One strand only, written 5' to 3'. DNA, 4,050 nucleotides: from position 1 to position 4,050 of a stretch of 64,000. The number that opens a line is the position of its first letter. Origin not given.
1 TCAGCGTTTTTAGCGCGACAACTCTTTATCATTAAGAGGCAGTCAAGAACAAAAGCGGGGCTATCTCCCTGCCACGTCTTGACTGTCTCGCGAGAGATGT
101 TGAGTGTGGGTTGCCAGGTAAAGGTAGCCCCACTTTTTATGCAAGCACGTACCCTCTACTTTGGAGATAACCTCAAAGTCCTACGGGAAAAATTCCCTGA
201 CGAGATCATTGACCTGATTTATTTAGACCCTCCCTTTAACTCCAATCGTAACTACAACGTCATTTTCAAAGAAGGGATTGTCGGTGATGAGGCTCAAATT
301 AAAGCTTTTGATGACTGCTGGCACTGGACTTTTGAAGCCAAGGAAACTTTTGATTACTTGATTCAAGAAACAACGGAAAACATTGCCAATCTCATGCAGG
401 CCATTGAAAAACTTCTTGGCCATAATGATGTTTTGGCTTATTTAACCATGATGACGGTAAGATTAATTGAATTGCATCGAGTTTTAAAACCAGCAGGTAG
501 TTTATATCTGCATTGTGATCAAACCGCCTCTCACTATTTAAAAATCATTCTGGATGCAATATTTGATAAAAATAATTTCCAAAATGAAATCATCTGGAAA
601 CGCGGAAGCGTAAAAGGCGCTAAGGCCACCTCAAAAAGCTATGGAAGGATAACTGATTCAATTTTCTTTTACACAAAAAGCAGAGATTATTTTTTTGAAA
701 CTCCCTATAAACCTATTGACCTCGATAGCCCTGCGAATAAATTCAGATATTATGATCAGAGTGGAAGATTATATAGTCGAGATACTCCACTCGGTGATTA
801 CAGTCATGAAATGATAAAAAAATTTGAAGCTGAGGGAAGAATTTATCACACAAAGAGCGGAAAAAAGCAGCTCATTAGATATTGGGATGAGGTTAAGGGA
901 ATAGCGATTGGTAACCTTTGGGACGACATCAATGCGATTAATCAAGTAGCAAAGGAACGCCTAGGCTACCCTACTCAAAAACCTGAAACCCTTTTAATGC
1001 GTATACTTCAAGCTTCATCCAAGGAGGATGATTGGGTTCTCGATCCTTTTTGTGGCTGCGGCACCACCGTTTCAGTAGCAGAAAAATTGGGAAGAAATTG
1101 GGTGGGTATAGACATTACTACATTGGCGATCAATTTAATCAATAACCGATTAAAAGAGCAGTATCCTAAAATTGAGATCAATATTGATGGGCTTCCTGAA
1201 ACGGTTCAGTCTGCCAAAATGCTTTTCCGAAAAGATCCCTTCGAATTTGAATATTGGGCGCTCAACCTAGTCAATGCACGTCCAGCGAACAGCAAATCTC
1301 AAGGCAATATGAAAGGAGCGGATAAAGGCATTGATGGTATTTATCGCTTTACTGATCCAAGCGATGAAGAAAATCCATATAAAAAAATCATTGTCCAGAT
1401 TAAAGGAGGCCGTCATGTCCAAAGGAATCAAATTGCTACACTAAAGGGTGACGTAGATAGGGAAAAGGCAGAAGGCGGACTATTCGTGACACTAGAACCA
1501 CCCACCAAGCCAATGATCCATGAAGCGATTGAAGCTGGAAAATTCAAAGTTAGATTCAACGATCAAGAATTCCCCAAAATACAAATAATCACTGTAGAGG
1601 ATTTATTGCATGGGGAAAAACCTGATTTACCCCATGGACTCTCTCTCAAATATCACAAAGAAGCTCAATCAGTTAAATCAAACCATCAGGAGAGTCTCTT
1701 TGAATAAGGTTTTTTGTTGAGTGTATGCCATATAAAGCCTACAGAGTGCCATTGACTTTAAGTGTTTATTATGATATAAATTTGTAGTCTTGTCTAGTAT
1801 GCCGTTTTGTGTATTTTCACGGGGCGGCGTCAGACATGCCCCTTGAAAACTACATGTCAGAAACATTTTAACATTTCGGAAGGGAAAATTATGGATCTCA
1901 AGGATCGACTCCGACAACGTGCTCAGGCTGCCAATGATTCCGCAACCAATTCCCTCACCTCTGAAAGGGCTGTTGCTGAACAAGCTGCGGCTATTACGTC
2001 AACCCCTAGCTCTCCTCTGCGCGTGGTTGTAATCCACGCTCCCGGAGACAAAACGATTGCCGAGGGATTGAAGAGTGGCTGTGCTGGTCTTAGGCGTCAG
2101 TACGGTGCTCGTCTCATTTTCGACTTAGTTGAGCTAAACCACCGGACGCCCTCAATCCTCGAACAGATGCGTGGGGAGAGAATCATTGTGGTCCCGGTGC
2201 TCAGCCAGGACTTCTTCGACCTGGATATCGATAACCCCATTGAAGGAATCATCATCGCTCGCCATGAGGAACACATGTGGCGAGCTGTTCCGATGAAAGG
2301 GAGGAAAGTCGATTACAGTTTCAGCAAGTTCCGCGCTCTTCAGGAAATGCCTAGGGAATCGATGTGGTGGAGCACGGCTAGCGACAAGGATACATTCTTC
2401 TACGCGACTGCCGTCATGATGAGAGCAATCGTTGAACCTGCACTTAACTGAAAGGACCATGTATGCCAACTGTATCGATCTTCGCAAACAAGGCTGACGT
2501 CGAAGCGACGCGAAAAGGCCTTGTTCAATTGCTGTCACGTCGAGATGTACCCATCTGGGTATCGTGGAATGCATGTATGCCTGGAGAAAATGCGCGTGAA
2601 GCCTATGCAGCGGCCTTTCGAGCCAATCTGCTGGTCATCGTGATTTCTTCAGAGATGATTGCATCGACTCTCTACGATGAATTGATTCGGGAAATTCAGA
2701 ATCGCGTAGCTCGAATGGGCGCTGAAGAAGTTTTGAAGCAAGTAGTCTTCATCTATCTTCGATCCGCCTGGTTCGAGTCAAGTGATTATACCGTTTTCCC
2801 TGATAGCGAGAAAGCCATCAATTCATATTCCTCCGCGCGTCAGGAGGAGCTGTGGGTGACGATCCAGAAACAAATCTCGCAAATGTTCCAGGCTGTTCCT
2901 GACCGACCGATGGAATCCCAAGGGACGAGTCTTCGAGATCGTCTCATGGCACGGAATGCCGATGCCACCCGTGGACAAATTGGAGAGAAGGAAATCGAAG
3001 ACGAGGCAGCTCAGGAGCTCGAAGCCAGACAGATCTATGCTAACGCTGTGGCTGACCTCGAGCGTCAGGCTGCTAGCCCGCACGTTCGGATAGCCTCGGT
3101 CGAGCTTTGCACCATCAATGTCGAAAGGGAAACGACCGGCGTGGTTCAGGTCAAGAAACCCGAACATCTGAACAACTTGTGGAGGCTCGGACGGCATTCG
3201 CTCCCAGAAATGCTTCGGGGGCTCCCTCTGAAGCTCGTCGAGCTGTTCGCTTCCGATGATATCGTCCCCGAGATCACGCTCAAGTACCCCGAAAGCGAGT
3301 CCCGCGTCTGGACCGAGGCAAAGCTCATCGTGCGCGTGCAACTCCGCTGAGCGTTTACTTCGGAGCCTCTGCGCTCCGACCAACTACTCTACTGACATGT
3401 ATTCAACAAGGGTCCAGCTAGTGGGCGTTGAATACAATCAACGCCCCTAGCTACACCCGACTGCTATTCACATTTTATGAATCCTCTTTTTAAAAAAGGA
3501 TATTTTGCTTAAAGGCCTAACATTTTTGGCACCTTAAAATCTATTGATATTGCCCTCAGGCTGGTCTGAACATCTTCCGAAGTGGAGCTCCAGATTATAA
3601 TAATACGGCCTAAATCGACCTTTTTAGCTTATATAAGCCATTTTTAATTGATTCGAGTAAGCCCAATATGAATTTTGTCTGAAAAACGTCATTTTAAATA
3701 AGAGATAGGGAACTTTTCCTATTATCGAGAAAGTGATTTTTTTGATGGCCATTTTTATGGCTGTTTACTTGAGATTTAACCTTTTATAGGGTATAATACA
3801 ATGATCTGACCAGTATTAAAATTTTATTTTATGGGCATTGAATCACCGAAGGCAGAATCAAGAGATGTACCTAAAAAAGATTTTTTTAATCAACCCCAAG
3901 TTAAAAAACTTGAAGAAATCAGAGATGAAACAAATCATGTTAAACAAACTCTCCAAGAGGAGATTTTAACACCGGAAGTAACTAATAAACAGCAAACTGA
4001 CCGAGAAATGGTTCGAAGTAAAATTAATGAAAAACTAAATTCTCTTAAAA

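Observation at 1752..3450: High-GC islet encoding two tandem TIR-like proteins next to an MTase-nuclease fusion: candidate undescribed defence module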

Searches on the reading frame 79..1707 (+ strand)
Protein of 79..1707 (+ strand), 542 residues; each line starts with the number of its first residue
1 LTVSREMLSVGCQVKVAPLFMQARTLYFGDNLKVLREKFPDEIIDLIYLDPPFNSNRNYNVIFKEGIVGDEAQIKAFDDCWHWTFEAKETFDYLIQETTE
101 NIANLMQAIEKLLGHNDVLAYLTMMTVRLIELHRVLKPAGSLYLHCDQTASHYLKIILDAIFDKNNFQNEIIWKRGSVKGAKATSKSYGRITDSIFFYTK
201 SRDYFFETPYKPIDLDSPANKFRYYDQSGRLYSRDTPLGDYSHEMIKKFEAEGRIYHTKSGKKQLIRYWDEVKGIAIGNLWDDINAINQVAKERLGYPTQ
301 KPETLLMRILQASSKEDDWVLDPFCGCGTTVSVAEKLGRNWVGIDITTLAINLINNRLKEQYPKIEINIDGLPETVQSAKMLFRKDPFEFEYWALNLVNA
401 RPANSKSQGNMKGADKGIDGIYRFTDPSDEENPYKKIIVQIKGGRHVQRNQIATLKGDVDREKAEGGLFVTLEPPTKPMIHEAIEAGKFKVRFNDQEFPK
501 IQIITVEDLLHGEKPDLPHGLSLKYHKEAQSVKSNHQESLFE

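Call 4: search_protein_families(library=pfam, proteins=[window:79-1707:+], max_evalue=1)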
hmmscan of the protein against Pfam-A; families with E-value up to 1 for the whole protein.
window:79-1707:+ (542 aa): 10 families
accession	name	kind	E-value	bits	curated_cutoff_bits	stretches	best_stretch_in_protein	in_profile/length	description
PF01555.25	N6_N4_Mtase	-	1.7e-44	152.8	26.7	1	44-354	1-219/221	DNA methylase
PF04471.18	Mrr_cat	-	2.1e-09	38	21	1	386-485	5-99/115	Restriction endonuclease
PF22722.2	NA-iREase1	-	2.3e-07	31.2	27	1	412-510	21-105/106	NACHT-associated inactive Restriction Endonuclease 1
PF02086.21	MethyltransfD12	-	0.00066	19.9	22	0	305-375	8-72/253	D12 class N6 adenine-specific DNA methyltransferase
PF13649.12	Methyltransf_25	-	0.0018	19.3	27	1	320-367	1-50/97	Methyltransferase domain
PF05724.17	TPMT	-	0.0037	17.4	26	1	291-356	11-77/218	Thiopurine S-methyltransferase (TPMT)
PF08241.18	Methyltransf_11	-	0.0044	18.1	21.2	0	117-143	68-94/95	Methyltransferase domain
PF03602.21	Cons_hypoth95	-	0.0063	16.6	24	1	28-62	97-132/182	Conserved hypothetical protein 95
PF05175.20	MTS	-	0.15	12.1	23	0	305-378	22-96/170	Methyltransferase small domain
PF01170.24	UPF0020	-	0.24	11.5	22.3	1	312-330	24-42/197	RMKL-like, methyltransferase domain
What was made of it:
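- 79..1707 (+): Context gene: DNA methyltransferase (N6_N4_Mtase) fused to a C-terminal Mrr-type nuclease domain. Host-like GC. Not part of the islet. Pfam N6_N4_Mtase E 1.7e-44 and Mrr_cat E 2.1e-9 (call 4).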

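Call 5: search_protein_families(library=padloc, proteins=[window:79-1707:+], max_evalue=1)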
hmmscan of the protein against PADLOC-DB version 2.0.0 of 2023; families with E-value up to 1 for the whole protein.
window:79-1707:+ (542 aa): 74 families (the best 25 are shown)
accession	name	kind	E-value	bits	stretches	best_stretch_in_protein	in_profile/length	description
PDLC03339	MTase_II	-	5.4e-55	184.8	2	116-360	55-273/399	Type II methyltransferase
PDLC03354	MTase_II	-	2e-51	173.4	3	100-233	105-239/425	Type II methyltransferase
PDLC03300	MTase_II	-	2.2e-44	149.8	3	287-361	205-279/302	Type II methyltransferase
PDLC03638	MTase_III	-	2.2e-40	136.8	2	120-360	430-679/816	Type III methyltransferase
PDLC03299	MTase_II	-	4.5e-37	126.1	3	277-364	177-265/296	Type II methyltransferase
PDLC03371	MTase_II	-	1.7e-35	120.8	1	21-362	8-256/260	Type II methyltransferase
PDLC03635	MTase_III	-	1e-33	115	2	120-222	267-369/708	Type III methyltransferase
PDLC03636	MTase_III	-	1.9e-33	114.1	3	121-205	96-178/575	Type III methyltransferase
PDLC03633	MTase_III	-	8.1e-33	112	3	293-396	288-386/616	Type III methyltransferase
PDLC03644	MTase_III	-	1.1e-32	111.6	3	120-206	108-192/542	Type III methyltransferase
PDLC03265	MTase_II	-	3.5e-27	93.7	3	279-360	249-330/333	Type II methyltransferase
PDLC03216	MTase_II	-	1.9e-25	87.7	2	297-370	194-267/364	Type II methyltransferase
PDLC03320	MTase_II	-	8.8e-25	85.4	2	277-360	194-276/289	Type II methyltransferase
PDLC03738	oMTase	-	2.4e-24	83.7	2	297-360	204-267/376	orphan methyltransferase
PDLC03353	MTase_II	-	1.7e-23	81.5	1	22-360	8-252/260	Type II methyltransferase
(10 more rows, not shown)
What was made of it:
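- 79..1707 (+): PADLOC type II/III MTase models match (call 5).
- MTase-Mrr lies next door (calls 4, 5).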

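Call 22: search_protein_families(library=ncbifam, proteins=[window:79-1707:+], max_evalue=1)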
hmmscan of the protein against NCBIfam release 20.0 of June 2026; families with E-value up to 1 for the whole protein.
window:79-1707:+ (542 aa): 11 families
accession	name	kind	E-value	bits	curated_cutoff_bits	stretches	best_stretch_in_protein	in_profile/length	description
NF008572.0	PRK11524.1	equivalog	3.6e-30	105.1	292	3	277-359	176-257/294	adenine-specific DNA-methyltransferase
NF050803.1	DnaMtaseCcrMCaul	equivalog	4e-24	85.2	830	2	295-368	184-257/350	adenine-specific DNA-methyltransferase CcrM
NF010253.0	PRK13699.1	subfamily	1.2e-08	35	244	1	297-347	144-194/226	DNA methyltransferase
NF045667.1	MTase_DVU1556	equivalog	0.0006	19.3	155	1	313-381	19-87/213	DVU_1556 family methyltransferase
NF011529.0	PRK14968.1-3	equivalog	0.0017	17.8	162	1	304-369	24-88/198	putative methyltransferase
TIGR00095.1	TIGR00095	equivalog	0.0024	17.5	117.5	1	22-81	103-165/194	16S rRNA (guanine(966)-N(2))-methyltransferase RsmD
TIGR01177.1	TIGR01177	hypoth_equivalog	0.0042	16.4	316.55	1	313-347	179-213/330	TIGR01177 family methyltransferase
NF043040.1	corrin_prot_MT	hypoth_equivalog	0.055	12.9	180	1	306-363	31-88/216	corrinoid protein-associated methyltransferase CpaM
NF001785.0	PRK00517.2-2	equivalog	0.069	12.3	188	1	304-376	133-206/282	50S ribosomal protein L11 methyltransferase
TIGR02021.1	BchM-ChlM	equivalog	0.07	12.5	158.9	1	299-363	37-101/218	magnesium protoporphyrin IX methyltransferase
TIGR02687.1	TIGR02687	equivalog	0.082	10.8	270.35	1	66-132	233-294/844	BREX-1 system phosphatase PglZ type A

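Call 51: find_related_loci(query=window:79-1707:+, collection=viral_contigs, flank=10000)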
Query window:79-1707:+ (542 aa) in viral_contigs; peptide patterns used: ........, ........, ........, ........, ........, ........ (x = any residue, [..] = any of these).
4 stretches matched a pattern, but none encodes a relative of the query by tblastn (E <= 1e-3).

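Call 79: find_related_loci(query=window:79-1707:+, collection=metagenome_contigs, flank=6000)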
Query window:79-1707:+ (542 aa) in metagenome_contigs; peptide patterns used: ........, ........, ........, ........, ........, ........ (x = any residue, [..] = any of these).
149 stretches matched a pattern; 101 encode a relative of the query (tblastn E <= 1e-3); the best 80 are kept; 80 distinct loci.
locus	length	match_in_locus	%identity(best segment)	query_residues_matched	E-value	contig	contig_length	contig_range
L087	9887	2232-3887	58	20-540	0e+0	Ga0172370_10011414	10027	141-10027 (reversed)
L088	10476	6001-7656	58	20-540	0e+0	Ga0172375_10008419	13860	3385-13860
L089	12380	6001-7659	54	14-533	0e+0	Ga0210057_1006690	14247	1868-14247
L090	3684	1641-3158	56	21-538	0e+0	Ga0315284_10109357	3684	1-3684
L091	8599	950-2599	55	13-533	0e+0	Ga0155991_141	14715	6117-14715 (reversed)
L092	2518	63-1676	55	20-534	0e+0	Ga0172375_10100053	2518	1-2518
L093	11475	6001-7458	58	15-531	0e+0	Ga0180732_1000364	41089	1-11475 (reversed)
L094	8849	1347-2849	55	20-541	0e+0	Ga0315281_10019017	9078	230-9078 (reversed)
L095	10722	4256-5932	54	19-541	0e+0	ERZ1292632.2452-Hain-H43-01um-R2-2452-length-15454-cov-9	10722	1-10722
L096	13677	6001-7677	54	19-541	0e+0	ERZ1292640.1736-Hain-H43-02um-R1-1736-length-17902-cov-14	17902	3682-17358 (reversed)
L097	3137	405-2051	53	20-533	0e+0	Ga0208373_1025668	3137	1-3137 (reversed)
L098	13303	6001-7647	53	20-533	0e+0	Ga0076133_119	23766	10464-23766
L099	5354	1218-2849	55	21-532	0e+0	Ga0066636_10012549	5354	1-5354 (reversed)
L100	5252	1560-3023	58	21-530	0e+0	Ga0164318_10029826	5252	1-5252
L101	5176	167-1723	55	14-533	0e+0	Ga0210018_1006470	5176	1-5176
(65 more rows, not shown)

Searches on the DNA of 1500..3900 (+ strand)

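Call 30: search_rna_families(source=window, start=1500, end=3900, threshold=evalue, max_evalue=1)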
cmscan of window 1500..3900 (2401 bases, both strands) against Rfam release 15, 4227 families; matches with E-value up to 1: 1.
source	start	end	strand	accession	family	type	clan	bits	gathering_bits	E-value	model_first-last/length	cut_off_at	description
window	2672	2720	+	RF01121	sR38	Gene; snRNA; snoRNA; CD-box;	-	17.8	50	0.36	1-59/59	no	Small nucleolar RNA sR38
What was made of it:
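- No Rfam family matches at E <= 1 apart from a chance snoRNA hit (call 30).
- Tried and rejected: Rfam found nothing (call 30).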

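Call 77: search_dna_similar(query=window:1780-3480:+, collection=plasmids, mode=distant, max_evalue=0.001, max_rows=10)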
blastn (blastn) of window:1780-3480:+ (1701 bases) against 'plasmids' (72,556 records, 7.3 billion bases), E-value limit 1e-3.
No match.

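Call 78: search_dna_similar(query=window:1780-3480:+, collection=phages, mode=distant, max_evalue=0.001, max_rows=10)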
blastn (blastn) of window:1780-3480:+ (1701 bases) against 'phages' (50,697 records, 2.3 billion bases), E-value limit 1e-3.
No match.
